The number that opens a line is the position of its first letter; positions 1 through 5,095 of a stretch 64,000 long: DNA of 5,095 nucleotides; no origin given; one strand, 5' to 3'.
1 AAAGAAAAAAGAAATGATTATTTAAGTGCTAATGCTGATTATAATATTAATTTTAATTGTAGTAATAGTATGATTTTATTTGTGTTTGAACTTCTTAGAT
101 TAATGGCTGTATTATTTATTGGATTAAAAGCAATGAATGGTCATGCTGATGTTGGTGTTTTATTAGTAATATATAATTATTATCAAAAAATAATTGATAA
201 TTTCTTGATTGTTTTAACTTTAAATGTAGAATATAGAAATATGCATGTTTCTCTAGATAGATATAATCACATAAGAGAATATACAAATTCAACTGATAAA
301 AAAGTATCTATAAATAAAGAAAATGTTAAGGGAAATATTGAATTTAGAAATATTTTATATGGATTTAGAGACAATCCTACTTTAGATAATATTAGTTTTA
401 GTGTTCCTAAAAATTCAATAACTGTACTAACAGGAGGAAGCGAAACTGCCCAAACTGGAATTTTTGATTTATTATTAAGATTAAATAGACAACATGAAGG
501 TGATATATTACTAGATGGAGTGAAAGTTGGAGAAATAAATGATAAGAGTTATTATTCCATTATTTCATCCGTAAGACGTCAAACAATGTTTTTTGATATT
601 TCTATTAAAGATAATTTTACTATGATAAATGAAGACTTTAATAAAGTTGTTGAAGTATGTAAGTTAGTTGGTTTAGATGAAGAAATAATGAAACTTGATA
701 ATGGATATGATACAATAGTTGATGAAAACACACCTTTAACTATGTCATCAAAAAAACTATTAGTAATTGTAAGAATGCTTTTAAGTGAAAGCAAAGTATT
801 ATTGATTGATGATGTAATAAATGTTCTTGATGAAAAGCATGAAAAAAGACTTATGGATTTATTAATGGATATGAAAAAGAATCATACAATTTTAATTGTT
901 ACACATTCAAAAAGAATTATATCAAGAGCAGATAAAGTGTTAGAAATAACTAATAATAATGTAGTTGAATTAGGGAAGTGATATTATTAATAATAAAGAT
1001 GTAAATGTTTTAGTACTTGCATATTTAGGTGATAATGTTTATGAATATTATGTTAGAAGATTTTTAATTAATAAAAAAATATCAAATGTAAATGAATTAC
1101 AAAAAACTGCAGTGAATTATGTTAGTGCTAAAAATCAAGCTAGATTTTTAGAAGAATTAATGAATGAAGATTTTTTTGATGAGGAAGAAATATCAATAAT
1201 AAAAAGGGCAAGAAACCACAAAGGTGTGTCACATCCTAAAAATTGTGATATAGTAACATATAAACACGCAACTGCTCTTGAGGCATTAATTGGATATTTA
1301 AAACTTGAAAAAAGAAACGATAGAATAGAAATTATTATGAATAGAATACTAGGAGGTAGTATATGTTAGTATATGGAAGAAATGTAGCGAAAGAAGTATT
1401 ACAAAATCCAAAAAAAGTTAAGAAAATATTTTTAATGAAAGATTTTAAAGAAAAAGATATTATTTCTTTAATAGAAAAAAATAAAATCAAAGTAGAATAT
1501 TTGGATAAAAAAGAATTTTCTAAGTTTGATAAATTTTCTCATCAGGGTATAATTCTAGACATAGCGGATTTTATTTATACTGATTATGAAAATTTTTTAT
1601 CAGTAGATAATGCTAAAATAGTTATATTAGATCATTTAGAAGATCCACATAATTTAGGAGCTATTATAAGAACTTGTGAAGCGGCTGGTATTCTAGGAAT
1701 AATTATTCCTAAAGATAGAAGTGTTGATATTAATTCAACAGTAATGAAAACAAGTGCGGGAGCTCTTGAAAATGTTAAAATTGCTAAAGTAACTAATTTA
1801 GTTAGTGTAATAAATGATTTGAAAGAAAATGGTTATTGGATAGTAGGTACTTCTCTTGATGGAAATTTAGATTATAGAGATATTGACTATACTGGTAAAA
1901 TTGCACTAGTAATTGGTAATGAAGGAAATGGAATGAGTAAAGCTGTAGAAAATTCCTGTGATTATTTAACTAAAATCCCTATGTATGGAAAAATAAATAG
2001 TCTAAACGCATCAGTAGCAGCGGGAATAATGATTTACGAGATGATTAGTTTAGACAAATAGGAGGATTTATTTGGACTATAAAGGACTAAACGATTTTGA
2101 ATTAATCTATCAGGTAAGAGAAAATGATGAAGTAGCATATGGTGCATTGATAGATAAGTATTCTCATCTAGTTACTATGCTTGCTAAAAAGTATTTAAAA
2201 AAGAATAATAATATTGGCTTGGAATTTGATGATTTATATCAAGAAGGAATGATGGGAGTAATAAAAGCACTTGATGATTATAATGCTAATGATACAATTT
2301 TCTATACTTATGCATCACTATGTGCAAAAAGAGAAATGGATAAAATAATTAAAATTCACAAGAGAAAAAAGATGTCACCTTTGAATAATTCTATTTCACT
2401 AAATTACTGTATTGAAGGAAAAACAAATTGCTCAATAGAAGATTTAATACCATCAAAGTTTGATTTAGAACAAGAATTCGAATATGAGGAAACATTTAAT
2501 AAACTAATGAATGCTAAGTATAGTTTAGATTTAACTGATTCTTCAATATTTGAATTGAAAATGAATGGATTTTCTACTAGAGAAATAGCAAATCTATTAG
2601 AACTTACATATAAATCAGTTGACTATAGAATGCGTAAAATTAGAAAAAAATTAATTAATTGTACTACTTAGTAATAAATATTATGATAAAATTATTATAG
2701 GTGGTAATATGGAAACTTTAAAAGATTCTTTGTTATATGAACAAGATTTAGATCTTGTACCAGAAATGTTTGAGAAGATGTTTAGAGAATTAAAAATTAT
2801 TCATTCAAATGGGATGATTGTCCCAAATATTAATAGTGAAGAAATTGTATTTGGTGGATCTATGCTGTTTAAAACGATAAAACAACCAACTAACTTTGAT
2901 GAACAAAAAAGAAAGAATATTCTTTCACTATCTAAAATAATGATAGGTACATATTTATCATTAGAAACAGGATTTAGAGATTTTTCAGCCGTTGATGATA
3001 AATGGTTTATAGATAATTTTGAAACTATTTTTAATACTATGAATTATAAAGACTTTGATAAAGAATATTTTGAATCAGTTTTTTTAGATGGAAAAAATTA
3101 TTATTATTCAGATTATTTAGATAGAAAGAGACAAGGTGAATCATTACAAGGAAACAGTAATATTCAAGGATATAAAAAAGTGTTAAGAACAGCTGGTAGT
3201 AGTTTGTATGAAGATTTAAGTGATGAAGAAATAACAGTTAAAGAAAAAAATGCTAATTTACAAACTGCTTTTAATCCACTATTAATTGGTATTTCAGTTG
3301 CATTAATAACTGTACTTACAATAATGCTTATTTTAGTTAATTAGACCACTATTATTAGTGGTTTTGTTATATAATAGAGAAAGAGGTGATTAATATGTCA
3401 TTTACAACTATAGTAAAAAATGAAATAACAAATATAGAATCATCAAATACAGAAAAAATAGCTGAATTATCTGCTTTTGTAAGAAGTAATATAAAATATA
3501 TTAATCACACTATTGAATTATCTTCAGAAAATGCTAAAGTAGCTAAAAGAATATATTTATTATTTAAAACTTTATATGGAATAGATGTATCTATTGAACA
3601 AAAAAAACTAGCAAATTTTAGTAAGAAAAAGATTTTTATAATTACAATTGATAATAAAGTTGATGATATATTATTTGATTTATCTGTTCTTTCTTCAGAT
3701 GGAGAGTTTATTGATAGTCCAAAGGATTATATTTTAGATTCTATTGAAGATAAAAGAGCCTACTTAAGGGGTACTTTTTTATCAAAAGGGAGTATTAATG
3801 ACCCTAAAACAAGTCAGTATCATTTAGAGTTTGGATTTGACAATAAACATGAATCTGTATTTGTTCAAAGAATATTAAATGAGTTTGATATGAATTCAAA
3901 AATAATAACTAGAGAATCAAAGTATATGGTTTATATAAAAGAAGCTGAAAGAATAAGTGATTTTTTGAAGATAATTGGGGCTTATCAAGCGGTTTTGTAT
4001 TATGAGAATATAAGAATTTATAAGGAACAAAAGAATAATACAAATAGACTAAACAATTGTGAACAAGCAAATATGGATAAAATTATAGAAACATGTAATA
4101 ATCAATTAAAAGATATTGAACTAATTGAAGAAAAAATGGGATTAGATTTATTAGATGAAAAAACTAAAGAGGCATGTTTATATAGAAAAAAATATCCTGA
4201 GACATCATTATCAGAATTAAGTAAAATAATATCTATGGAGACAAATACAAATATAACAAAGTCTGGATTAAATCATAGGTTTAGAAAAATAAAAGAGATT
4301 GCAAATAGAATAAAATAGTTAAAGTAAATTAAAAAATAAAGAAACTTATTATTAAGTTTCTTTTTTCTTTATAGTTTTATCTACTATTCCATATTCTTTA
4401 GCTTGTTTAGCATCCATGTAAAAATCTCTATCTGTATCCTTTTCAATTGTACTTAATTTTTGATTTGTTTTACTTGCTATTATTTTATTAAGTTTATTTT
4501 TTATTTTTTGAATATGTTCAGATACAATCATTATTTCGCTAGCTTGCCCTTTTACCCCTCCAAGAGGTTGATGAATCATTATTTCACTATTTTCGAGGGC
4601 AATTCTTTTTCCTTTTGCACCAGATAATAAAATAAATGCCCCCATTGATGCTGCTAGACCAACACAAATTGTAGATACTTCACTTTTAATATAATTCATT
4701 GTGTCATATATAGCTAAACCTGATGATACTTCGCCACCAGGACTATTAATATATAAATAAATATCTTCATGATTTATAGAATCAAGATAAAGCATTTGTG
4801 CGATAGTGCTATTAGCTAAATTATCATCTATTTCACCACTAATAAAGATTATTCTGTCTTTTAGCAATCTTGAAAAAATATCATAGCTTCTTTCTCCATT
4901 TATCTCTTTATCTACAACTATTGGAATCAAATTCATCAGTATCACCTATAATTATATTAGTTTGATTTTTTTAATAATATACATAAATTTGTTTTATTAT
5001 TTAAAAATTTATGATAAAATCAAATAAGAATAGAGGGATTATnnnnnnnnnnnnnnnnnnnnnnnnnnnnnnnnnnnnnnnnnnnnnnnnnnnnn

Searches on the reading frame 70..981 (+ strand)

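Call 25: search_protein_families(library=pfam, proteins=[window:70-981:+], max_evalue=0.0001)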
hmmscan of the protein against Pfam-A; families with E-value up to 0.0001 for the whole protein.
window:70-981:+ (303 aa): 1 family
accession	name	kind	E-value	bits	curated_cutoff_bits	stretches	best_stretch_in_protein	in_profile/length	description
PF00005.33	ABC_tran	-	5.7e-10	40.4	25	1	105-249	1-135/137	ABC transporter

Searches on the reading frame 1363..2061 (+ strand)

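Call 25: search_protein_families(library=pfam, proteins=[window:1363-2061:+], max_evalue=0.0001)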
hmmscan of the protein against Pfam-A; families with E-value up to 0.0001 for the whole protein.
window:1363-2061:+ (232 aa): 2 families
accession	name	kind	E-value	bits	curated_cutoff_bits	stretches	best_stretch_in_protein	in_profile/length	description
PF00588.24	SpoU_methylase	-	3.4e-46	157.3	29.7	1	86-225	3-142/142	SpoU rRNA Methylase family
PF08032.17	SpoU_sub_bind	-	3.8e-12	46.8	22.8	1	2-70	1-73/76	RNA 2'-O ribose methyltransferase substrate binding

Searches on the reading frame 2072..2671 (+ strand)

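Call 25: search_protein_families(library=pfam, proteins=[window:2072-2671:+], max_evalue=0.0001)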
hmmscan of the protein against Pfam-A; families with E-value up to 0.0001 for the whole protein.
window:2072-2671:+ (199 aa): 2 families
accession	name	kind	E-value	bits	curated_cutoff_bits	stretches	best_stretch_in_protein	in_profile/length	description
PF04542.20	Sigma70_r2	-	2.4e-10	40.5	24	1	26-89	1-61/71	Sigma-70 region 2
PF08281.18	Sigma70_r4_2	-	2.2e-06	27.7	25.7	1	152-194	11-54/54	Sigma-70, region 4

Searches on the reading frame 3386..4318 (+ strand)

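Call 25: search_protein_families(library=pfam, proteins=[window:3386-4318:+], max_evalue=0.0001)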
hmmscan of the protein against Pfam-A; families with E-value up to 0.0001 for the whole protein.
window:3386-4318:+ (310 aa): 4 families
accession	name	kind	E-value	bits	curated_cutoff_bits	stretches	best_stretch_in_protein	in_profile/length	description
PF02650.20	HTH_WhiA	-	5.4e-30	104.1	27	1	220-306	2-84/84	WhiA C-terminal HTH domain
PF14527.11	LAGLIDADG_WhiA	-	9.2e-30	103.1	23.2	1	124-215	2-92/93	WhiA LAGLIDADG-like domain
PF10298.14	WhiA_N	-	5.5e-13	49.2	23.4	1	23-101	3-85/86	WhiA N-terminal LAGLIDADG-like domain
PF14528.11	LAGLIDADG_3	-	2.8e-05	24.7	22.5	0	123-198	3-82/82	LAGLIDADG-like domain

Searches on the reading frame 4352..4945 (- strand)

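Call 25: search_protein_families(library=pfam, proteins=[window:4352-4945:-], max_evalue=0.0001)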
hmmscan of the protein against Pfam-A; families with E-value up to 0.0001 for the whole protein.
window:4352-4945:- (197 aa): 1 family
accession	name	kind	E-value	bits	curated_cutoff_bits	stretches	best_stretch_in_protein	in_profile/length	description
PF00574.28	CLP_protease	-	1.7e-78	263.1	20.2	1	16-194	2-181/182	Clp protease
